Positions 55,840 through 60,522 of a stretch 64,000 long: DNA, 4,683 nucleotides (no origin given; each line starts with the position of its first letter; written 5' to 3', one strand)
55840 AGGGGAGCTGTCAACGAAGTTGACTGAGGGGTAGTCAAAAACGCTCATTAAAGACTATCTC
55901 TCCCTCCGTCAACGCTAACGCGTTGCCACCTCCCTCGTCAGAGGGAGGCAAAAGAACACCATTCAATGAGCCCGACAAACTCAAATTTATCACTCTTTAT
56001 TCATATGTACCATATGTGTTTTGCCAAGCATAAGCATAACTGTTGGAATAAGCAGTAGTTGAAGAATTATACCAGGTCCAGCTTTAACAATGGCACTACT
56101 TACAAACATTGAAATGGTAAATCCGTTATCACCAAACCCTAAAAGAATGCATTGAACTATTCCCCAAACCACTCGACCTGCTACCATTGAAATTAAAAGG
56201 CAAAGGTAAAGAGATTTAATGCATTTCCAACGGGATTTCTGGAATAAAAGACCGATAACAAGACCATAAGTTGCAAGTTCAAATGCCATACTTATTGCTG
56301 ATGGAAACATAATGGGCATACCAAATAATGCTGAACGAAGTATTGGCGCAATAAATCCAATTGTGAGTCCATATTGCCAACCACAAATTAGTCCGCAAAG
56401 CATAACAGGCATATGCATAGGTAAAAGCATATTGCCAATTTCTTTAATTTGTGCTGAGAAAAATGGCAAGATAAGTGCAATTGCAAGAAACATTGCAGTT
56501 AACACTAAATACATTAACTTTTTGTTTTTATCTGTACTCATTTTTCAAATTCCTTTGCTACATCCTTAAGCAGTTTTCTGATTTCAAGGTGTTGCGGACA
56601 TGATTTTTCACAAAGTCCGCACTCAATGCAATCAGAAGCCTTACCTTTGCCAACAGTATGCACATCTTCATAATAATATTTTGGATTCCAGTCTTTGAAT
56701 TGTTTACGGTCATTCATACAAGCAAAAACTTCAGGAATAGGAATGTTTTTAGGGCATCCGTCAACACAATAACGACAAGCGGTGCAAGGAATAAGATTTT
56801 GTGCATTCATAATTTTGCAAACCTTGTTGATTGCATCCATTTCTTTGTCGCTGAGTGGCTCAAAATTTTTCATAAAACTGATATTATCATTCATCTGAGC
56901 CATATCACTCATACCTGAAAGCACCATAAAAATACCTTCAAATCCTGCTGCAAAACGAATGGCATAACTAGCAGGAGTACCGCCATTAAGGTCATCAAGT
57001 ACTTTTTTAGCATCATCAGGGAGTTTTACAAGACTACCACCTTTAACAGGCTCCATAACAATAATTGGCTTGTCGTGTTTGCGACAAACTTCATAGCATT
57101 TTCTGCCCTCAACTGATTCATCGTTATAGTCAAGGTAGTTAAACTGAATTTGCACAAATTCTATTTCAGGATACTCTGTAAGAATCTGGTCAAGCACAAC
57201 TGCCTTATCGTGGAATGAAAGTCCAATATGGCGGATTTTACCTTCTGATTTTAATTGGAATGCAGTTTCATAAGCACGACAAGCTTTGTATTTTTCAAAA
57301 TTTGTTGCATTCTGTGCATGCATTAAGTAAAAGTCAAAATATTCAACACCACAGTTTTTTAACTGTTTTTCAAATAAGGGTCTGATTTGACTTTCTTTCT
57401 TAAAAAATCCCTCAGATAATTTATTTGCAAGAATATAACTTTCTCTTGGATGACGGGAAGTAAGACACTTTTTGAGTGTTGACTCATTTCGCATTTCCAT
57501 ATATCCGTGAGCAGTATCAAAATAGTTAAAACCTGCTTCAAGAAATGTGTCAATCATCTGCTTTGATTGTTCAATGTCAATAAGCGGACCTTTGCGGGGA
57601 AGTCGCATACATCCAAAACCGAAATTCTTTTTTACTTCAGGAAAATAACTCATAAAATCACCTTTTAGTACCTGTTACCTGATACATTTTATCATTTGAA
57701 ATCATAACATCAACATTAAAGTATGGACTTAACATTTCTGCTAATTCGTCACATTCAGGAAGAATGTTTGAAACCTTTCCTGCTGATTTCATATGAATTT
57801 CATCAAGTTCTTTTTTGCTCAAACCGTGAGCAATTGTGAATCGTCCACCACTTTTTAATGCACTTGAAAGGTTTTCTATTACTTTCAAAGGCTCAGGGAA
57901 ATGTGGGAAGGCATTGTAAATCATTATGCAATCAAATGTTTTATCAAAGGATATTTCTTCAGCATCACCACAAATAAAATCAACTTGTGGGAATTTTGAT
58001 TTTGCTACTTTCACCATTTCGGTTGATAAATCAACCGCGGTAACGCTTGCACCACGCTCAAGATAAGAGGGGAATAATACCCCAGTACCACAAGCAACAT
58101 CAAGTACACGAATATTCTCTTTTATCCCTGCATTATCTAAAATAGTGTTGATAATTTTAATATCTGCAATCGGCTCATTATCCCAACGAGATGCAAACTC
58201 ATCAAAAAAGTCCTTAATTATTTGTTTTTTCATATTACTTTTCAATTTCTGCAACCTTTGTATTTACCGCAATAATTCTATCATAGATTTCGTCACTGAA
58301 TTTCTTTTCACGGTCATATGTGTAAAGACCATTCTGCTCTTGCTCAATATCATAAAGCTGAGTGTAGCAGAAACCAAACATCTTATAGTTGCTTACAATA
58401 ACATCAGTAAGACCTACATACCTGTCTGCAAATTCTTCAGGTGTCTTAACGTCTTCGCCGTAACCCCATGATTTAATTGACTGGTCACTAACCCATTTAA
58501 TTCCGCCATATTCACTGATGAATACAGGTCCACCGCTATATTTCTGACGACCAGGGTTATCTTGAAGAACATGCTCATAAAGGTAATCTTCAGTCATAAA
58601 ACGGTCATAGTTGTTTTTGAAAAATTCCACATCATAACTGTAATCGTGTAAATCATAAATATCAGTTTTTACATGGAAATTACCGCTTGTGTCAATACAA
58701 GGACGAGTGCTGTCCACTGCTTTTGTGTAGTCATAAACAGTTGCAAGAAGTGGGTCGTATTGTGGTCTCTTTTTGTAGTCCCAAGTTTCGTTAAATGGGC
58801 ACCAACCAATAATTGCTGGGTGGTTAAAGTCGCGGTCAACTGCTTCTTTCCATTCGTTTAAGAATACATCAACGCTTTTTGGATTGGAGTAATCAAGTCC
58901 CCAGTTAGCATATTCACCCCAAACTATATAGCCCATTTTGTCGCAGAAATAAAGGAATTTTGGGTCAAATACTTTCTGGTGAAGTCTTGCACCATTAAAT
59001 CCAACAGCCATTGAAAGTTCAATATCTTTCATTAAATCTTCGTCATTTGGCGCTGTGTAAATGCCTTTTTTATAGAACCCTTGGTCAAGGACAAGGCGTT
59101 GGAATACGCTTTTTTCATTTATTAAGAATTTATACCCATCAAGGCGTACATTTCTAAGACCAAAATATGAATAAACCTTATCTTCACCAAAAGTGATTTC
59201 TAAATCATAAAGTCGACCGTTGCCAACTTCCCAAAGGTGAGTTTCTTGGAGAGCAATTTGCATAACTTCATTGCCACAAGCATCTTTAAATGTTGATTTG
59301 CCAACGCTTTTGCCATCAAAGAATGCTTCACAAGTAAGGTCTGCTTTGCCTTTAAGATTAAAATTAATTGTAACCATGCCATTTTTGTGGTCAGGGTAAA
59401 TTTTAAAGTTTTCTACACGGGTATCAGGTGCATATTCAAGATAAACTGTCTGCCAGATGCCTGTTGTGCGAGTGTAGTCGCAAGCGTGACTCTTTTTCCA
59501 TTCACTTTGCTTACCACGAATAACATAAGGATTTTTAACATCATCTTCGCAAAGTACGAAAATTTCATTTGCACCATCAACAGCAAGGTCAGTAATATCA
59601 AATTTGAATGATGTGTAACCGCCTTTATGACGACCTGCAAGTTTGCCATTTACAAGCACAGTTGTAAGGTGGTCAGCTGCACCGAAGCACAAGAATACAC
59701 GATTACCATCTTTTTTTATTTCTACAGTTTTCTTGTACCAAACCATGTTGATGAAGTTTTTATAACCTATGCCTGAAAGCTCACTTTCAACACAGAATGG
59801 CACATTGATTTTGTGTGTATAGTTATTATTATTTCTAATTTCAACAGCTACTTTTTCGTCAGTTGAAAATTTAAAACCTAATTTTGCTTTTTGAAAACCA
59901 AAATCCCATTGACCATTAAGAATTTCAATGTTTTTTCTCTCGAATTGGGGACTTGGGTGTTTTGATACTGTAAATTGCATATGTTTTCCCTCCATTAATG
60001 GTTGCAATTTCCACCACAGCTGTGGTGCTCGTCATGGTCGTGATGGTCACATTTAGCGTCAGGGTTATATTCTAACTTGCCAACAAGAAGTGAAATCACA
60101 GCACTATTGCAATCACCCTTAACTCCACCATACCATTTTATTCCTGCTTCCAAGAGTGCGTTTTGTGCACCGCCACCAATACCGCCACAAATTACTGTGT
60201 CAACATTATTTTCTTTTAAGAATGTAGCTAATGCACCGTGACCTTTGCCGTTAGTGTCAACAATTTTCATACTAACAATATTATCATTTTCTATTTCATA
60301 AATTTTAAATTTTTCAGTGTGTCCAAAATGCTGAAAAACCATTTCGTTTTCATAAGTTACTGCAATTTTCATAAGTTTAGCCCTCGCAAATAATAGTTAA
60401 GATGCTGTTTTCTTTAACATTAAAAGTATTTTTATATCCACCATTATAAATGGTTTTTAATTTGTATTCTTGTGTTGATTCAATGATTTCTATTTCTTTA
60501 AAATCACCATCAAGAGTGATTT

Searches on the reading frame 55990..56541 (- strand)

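Call 34: search_protein_families(library=pfam, proteins=[window:55990-56541:-], max_evalue=0.001)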
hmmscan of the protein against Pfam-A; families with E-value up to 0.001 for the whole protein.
window:55990-56541:- (183 aa): 2 families
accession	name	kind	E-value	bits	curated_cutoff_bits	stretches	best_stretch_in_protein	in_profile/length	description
PF12822.12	ECF_trnsprt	-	1.5e-14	54.8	30.7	1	11-168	2-168/169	ECF transporter, substrate-specific component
PF07694.17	5TM-5TMR_LYT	-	0.00043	20.3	24.6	1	7-139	14-140/169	5TMR of 5TMR-LYT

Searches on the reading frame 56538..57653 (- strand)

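Call 34: search_protein_families(library=pfam, proteins=[window:56538-57653:-], max_evalue=0.001)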
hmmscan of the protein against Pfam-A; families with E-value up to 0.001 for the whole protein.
window:56538-57653:- (371 aa): 9 families
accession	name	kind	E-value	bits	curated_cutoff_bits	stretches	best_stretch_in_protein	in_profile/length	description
PF00248.27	Aldo_ket_red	-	3e-42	145.1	24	1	12-278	3-289/291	Aldo/keto reductase family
PF13187.11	Fer4_9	-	6.6e-08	32.9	27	1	290-355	2-50/52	4Fe-4S dicluster domain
PF13534.11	Fer4_17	-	1.4e-07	32.4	22.2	1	290-356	2-60/61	4Fe-4S dicluster domain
PF12838.12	Fer4_7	-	2.1e-06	28.5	27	1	290-354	2-50/52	4Fe-4S dicluster domain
PF13746.11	Fer4_18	-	1e-05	26.1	27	1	335-362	54-81/114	4Fe-4S dicluster domain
PF14697.11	Fer4_21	-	1.4e-05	25.6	35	0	340-354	6-20/59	4Fe-4S dicluster domain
PF13237.11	Fer4_10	-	2e-05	24.9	25.5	1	286-353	5-53/53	4Fe-4S dicluster domain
PF13183.11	Fer4_8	-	0.00014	22.8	27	0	289-355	4-67/68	4Fe-4S dicluster domain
PF00037.32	Fer4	-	0.00097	19.3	21.1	0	340-354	6-20/24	4Fe-4S binding domain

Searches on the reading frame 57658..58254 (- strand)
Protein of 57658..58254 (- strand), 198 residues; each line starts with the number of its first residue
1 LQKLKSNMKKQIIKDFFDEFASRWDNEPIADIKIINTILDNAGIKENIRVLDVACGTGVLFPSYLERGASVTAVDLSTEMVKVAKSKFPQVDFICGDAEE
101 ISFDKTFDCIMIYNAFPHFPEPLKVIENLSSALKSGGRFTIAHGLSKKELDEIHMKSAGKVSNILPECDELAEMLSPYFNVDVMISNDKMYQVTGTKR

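Call 34: search_protein_families(library=pfam, proteins=[window:57658-58254:-], max_evalue=0.001)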
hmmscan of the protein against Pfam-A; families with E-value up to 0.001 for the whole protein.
window:57658-58254:- (198 aa): 12 families
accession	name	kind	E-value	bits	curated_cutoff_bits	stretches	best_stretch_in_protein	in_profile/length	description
PF13649.12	Methyltransf_25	-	2.1e-21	76.9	27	1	50-137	1-97/97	Methyltransferase domain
PF08241.18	Methyltransf_11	-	5.3e-21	75.5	21.2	1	51-140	1-94/95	Methyltransferase domain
PF13847.12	Methyltransf_31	-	3.1e-17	63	27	1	44-158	1-126/145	Methyltransferase domain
PF08242.18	Methyltransf_12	-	4.8e-14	53.3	30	1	51-139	1-98/98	Methyltransferase domain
PF13489.12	Methyltransf_23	-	1.6e-13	51.2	27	1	40-142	15-117/164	Methyltransferase domain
PF01209.24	Ubie_methyltran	-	6.6e-13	49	20.1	1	8-167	4-176/233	ubiE/COQ5 methyltransferase family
PF00398.26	RrnaAD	-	3.4e-07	30.1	24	1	30-129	14-107/263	Ribosomal RNA adenine dimethylase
PF02353.26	CMAS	-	1.5e-06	28.2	27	1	30-155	46-177/273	Mycolic acid cyclopropane synthetase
PF01135.25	PCMT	-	5.8e-05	23.4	20.3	1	28-160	55-191/210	Protein-L-isoaspartate(D-aspartate) O-methyltransferase (PCMT)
PF01728.25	FtsJ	-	0.00035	21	24.1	1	38-105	12-82/181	FtsJ-like methyltransferase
PF05219.18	DREV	-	0.00036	20.2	26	1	44-165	92-210/265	DREV methyltransferase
PF05175.20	MTS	-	0.00037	20.6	23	1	46-112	31-104/170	Methyltransferase small domain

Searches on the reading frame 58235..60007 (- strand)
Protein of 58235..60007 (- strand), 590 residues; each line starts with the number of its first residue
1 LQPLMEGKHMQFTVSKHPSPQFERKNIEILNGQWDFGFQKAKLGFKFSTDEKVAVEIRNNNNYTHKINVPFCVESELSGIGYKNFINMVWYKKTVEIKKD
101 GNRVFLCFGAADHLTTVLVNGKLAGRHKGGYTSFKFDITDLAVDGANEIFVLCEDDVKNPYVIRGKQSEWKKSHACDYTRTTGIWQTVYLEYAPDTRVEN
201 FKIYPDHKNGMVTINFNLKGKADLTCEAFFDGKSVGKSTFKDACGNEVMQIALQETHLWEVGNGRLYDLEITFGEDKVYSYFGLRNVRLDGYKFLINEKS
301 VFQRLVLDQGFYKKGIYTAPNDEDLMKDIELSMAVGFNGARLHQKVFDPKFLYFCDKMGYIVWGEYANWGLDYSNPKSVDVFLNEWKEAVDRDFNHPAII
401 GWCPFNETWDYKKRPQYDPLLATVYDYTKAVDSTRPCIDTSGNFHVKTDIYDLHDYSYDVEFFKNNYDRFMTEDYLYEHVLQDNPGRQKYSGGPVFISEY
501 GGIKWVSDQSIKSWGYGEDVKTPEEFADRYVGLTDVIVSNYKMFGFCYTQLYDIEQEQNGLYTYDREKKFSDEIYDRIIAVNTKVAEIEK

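Call 34: search_protein_families(library=pfam, proteins=[window:58235-60007:-], max_evalue=0.001)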
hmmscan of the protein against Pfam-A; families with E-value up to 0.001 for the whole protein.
window:58235-60007:- (590 aa): 4 families
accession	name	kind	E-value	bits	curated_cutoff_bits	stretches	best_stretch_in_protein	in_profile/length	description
PF02837.24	Glyco_hydro_2_N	-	3e-14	53.7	28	1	28-192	2-167/169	Glycosyl hydrolases family 2, sugar binding domain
PF02836.23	Glyco_hydro_2_C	-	1.1e-11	44.8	21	1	292-501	6-211/302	Glycosyl hydrolases family 2, TIM barrel domain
PF22666.2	Glyco_hydro_2_N2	-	3.9e-07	30.7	27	1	89-171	50-136/167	Glycosyl hydrolase 2 galactose-binding domain-like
PF00703.27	Glyco_hydro_2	-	2.1e-05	25.7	23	1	196-285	1-109/109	Glycosyl hydrolases family 2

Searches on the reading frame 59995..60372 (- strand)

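Call 34: search_protein_families(library=pfam, proteins=[window:59995-60372:-], max_evalue=0.001)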
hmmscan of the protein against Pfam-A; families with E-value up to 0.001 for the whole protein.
window:59995-60372:- (125 aa): 1 family
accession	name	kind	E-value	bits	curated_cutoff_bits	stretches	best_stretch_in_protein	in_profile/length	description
PF02579.22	Nitro_FeMo-Co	-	1e-20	74.3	26.3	1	9-92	2-89/94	Dinitrogenase iron-molybdenum cofactor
